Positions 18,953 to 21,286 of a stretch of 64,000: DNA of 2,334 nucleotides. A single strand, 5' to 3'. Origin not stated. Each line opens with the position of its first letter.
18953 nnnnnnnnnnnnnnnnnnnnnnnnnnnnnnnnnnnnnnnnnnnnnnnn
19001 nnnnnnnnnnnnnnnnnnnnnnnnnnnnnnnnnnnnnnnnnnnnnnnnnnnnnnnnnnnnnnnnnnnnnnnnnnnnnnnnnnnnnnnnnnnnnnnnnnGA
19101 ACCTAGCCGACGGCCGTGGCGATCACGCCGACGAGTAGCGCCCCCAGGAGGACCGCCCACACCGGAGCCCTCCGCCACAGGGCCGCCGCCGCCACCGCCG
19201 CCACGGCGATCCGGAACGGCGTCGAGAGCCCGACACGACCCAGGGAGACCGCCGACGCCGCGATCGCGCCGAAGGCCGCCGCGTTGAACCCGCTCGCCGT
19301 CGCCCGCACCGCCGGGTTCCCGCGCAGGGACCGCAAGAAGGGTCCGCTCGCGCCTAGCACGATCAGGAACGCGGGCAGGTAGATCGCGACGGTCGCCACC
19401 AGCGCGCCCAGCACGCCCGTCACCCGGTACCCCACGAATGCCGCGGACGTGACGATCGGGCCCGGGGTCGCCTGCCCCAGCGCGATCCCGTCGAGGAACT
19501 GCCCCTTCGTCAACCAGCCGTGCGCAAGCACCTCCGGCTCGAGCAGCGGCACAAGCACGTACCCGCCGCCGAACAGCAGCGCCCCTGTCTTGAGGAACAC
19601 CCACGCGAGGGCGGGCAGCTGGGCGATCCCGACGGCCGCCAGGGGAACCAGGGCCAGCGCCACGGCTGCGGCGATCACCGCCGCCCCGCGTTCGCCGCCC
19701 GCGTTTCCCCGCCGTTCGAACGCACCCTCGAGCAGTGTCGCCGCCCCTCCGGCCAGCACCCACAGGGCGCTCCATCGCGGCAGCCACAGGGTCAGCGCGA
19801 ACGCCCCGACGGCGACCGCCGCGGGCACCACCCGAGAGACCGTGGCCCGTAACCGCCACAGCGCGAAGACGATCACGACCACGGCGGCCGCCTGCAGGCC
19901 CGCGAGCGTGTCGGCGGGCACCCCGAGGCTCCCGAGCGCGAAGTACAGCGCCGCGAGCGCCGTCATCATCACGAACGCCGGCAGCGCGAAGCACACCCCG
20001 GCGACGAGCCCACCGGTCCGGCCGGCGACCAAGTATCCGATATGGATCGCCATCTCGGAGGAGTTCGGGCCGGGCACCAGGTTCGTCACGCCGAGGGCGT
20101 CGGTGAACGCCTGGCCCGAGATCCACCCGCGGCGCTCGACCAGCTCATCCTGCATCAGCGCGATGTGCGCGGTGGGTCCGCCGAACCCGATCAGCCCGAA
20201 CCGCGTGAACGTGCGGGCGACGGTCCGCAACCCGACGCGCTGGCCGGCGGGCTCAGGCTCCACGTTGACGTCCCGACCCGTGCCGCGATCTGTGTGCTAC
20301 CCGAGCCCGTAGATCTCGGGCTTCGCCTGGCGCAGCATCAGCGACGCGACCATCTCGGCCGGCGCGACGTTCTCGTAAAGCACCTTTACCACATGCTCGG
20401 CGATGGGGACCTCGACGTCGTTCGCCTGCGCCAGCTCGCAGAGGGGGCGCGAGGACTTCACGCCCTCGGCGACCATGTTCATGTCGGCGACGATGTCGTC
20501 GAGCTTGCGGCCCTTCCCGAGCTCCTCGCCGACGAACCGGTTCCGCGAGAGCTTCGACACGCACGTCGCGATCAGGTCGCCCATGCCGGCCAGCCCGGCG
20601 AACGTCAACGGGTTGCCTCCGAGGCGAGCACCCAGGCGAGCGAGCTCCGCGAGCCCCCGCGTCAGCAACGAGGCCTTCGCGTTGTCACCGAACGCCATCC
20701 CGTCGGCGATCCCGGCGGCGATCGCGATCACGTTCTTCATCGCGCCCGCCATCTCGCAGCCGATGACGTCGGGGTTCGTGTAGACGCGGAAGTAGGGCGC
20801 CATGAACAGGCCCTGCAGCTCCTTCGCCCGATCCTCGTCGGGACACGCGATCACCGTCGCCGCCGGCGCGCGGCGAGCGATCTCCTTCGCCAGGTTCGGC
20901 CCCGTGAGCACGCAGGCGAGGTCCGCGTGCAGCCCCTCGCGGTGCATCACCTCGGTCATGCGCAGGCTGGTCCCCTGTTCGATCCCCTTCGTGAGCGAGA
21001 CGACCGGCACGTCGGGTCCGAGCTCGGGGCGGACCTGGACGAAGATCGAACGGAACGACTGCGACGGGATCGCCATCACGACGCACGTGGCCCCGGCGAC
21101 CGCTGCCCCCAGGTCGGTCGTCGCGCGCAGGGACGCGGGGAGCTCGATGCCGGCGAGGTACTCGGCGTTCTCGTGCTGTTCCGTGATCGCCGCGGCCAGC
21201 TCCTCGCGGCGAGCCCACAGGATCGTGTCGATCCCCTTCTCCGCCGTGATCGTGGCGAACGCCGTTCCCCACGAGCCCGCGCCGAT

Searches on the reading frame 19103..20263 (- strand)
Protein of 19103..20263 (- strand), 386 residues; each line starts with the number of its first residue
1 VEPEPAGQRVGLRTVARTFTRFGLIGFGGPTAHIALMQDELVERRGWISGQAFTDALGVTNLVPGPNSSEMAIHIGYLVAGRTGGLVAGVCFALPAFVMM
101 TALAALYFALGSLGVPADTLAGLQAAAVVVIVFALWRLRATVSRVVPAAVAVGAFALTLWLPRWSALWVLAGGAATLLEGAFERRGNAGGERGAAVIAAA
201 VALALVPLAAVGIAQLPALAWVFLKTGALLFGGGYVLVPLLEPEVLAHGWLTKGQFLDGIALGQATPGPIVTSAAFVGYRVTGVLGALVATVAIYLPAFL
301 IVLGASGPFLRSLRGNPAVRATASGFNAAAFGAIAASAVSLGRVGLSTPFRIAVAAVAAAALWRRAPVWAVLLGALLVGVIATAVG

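Call 48: search_protein_families(library=pfam, proteins=[window:19103-20263:-], max_evalue=0.001)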
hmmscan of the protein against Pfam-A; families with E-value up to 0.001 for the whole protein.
window:19103-20263:- (386 aa): 1 family
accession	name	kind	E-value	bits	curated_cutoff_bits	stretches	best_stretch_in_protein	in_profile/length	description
PF02417.20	Chromate_transp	-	3.2e-76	255.4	28.6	2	219-379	3-165/166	Chromate transporter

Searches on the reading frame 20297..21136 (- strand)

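Call 48: search_protein_families(library=pfam, proteins=[window:20297-21136:-], max_evalue=0.001)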
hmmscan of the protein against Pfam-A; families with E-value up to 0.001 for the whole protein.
window:20297-21136:- (279 aa): 3 families
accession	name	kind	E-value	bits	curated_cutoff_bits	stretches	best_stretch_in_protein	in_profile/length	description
PF07479.19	NAD_Gly3P_dh_C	-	1.2e-54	184.8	25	1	123-263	1-141/142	NAD-dependent glycerol-3-phosphate dehydrogenase C-terminus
PF01210.29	NAD_Gly3P_dh_N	-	1.6e-25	90.3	23.1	1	2-102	56-156/158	NAD-dependent glycerol-3-phosphate dehydrogenase N-terminus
PF20618.3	GPD_NAD_C_bact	-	6.7e-21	75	27.6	1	183-249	1-66/66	Bacterial GPD, NAD-dependent C-terminal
